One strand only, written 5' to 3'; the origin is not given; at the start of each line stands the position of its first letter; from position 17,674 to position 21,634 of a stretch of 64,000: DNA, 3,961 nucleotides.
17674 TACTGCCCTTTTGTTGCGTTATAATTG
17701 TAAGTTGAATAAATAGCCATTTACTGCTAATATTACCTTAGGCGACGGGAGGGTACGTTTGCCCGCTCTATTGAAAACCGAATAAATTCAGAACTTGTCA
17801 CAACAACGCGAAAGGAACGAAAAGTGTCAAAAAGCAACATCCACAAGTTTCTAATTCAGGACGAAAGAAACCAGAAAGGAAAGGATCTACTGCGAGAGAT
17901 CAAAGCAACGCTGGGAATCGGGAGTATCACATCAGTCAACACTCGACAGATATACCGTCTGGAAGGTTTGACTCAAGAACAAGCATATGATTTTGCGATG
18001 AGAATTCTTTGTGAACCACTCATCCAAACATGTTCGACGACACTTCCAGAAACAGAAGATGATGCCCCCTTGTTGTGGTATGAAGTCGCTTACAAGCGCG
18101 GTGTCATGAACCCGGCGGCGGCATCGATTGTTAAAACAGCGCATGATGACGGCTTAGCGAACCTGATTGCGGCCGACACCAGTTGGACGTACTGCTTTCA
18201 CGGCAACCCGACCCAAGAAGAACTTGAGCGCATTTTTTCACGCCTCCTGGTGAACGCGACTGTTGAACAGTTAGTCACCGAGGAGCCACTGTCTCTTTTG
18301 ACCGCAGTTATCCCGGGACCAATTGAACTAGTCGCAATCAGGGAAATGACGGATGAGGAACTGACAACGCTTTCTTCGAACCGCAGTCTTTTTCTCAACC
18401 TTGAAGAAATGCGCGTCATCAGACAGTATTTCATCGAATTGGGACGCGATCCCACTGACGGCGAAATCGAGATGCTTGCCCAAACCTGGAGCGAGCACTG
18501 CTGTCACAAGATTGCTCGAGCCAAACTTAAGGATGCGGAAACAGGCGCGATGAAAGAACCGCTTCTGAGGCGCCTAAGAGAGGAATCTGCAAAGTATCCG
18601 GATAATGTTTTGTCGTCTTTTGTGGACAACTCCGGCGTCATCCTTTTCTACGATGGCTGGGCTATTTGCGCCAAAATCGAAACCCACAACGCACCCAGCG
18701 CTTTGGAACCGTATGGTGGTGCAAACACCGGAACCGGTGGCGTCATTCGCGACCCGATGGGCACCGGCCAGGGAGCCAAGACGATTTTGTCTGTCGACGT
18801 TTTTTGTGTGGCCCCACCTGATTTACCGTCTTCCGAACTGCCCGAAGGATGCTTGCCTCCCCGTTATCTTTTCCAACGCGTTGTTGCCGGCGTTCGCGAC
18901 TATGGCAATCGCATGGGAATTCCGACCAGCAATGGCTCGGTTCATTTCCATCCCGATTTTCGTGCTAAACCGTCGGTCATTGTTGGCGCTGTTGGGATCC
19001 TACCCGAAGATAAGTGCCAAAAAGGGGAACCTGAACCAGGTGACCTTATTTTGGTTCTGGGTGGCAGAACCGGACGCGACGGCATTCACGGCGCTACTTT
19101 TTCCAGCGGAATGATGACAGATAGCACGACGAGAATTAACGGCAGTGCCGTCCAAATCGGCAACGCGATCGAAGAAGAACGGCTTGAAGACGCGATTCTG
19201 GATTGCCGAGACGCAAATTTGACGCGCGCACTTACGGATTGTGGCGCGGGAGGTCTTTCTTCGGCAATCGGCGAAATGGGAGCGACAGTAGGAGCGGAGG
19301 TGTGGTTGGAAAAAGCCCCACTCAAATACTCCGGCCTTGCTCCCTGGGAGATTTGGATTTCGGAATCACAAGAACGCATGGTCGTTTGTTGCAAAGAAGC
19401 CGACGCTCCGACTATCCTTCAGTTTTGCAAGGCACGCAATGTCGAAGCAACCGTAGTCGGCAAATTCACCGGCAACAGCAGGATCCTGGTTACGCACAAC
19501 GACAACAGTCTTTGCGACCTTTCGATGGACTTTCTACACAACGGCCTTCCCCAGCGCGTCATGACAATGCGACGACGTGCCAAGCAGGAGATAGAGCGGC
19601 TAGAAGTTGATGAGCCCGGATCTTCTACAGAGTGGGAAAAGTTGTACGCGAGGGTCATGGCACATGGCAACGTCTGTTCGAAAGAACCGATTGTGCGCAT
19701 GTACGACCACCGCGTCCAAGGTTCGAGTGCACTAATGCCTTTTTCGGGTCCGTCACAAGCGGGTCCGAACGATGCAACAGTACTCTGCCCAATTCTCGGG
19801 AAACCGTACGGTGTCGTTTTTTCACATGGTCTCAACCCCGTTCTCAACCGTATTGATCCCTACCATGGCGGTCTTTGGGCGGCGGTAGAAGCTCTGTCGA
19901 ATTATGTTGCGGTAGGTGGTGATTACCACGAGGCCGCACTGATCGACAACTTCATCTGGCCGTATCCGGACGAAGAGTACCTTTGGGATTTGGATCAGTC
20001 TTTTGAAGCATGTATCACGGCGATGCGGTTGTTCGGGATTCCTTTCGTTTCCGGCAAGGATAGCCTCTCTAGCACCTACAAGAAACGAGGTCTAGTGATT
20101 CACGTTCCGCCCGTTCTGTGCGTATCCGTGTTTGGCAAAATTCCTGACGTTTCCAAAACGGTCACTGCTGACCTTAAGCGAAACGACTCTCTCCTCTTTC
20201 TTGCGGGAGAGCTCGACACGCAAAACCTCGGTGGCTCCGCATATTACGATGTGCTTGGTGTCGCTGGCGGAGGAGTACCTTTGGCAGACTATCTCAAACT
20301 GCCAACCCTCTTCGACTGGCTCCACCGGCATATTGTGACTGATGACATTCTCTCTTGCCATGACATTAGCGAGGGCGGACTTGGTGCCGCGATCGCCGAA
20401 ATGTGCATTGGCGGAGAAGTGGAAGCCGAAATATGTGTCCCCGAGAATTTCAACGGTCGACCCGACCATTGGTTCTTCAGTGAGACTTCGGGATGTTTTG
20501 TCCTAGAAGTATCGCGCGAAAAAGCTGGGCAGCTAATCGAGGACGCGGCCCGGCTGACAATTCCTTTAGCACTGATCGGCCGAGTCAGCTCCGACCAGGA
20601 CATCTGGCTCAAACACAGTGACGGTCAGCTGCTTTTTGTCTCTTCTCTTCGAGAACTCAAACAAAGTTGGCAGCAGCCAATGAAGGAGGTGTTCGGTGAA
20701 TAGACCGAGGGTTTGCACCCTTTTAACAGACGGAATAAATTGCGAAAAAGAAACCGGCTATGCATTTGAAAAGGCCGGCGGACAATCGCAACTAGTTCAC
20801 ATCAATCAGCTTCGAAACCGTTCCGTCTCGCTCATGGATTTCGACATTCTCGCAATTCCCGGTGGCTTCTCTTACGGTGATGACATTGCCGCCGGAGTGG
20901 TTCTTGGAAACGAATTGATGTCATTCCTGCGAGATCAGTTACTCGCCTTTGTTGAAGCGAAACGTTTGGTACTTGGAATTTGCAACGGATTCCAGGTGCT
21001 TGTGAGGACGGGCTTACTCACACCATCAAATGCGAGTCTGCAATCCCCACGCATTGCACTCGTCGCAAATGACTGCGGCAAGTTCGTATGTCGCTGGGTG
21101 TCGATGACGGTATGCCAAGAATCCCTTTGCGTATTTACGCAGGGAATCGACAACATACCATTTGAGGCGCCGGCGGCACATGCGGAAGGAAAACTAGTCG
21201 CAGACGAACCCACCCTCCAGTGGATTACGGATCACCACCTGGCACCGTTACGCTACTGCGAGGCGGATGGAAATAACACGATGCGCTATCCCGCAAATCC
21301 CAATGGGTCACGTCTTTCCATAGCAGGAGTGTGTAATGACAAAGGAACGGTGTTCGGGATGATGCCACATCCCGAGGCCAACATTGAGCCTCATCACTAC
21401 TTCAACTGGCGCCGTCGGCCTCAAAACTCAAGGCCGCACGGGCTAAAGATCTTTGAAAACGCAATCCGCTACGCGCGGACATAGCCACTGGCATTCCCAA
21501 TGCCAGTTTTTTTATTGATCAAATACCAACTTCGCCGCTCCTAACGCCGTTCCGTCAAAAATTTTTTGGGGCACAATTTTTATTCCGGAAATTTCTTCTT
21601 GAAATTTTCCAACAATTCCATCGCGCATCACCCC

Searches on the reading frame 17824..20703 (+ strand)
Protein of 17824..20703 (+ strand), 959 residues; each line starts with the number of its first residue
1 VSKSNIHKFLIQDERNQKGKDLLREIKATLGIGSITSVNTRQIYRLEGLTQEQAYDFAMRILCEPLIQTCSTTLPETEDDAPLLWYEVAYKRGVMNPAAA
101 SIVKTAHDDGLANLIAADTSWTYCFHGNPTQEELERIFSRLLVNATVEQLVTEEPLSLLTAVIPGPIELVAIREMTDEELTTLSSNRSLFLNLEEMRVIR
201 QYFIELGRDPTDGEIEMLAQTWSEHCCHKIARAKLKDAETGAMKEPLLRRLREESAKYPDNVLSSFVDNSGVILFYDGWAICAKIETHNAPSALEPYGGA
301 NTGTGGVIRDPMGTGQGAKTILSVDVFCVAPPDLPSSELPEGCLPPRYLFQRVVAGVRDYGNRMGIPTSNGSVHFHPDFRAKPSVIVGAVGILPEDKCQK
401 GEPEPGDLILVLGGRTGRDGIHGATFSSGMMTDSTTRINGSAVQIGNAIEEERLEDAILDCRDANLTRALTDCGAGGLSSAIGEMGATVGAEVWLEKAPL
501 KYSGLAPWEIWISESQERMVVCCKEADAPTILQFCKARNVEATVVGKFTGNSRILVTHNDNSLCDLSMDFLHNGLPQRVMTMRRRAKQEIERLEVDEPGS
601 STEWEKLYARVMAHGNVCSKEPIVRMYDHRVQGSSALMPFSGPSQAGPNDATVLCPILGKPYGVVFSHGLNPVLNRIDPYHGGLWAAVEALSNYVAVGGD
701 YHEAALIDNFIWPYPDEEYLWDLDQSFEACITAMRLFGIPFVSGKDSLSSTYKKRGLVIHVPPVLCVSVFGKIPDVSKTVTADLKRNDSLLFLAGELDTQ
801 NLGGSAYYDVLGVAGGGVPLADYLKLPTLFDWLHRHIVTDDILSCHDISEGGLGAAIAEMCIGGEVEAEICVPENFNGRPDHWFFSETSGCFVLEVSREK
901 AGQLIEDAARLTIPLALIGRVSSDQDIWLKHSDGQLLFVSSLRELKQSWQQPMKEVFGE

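Call 76: search_protein_families(library=pfam, proteins=[window:17824-20703:+], max_evalue=0.0001)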
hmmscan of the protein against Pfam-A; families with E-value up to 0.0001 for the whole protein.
window:17824-20703:+ (959 aa): 3 families
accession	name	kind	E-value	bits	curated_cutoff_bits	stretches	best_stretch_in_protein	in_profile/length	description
PF02769.27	AIRS_C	-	7.2e-45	153.4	23.1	2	404-554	1-151/156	AIR synthase related protein, C-terminal domain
PF00586.29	AIRS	-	2.2e-20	73.6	24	2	268-392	2-111/112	AIR synthase related protein, N-terminal domain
PF18072.6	FGAR-AT_linker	-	3.1e-18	66.5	26.6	1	181-229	2-50/50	Formylglycinamide ribonucleotide amidotransferase linker domain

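Call 100: find_homologous_proteins(query=window:17824-20703:+, max_evalue=1e-50)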
Query window:17824-20703:+ (959 aa): 8000 proteins with E <= 1e-50 among 8000 candidates; the best 120 are listed.
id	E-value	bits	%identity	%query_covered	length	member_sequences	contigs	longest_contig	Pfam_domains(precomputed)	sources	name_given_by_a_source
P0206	0.0e+0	2232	100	100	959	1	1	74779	PF18072.7,PF00586.30,PF02769.28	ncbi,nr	ncbi:MAG: AIR synthase-related protein [bacterium]|nr:AIR synthase-related protein [bacterium]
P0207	0.0e+0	1330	60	99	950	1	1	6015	PF18072.7,PF00586.30,PF02769.28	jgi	-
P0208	0.0e+0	1300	60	99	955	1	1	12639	PF18072.7,PF00586.30,PF02700.20,PF02769.28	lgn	-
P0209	0.0e+0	1283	59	99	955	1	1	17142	PF18072.7,PF00586.30,PF02700.20,PF02769.28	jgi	jgi:phosphoribosylformylglycinamidine synthase subunit PurSL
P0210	0.0e+0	1276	59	98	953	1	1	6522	PF18072.7,PF00586.30,PF02700.20,PF02769.28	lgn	-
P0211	0.0e+0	1275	60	98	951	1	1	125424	PF18072.7,PF00586.30,PF02700.20,PF02769.28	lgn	-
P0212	0.0e+0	1274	59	99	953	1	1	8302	PF18072.7,PF00586.30,PF02769.28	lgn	-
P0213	0.0e+0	1263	58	98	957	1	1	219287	PF18072.7,PF00586.30,PF02700.20,PF02769.28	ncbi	-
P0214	0.0e+0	1260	59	99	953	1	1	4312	PF18072.7,PF00586.30,PF02700.20,PF02769.28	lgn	-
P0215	0.0e+0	1234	58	99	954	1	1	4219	PF18072.7,PF00586.30,PF02700.20,PF02769.28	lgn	-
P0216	0.0e+0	1202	56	99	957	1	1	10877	PF18072.7,PF00586.30,PF02769.28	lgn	-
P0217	0.0e+0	1197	62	89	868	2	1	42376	PF18072.7,PF00586.30,PF02769.28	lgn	-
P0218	0.0e+0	1183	58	98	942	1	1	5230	PF18072.7,PF00586.30,PF02769.28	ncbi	-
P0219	0.0e+0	1174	57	98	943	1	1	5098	PF18072.7,PF00586.30,PF02769.28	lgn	-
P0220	0.0e+0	1158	56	98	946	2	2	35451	PF18072.7,PF00586.30,PF02700.20,PF02769.28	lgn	-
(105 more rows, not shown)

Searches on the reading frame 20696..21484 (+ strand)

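Call 76: search_protein_families(library=pfam, proteins=[window:20696-21484:+], max_evalue=0.0001)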
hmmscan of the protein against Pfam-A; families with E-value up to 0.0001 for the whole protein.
window:20696-21484:+ (262 aa): 3 families
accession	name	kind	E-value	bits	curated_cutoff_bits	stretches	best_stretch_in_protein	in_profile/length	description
PF13507.12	GATase_5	-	1e-71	241.5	27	1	3-259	1-259/260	CobB/CobQ-like glutamine amidotransferase domain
PF01965.30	DJ-1_PfpI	-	1.7e-05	25.1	26.6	1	44-109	57-114/165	DJ-1/PfpI family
PF07685.20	GATase_3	-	4.1e-05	23.7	27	1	39-105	32-91/196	CobB/CobQ-like glutamine amidotransferase domain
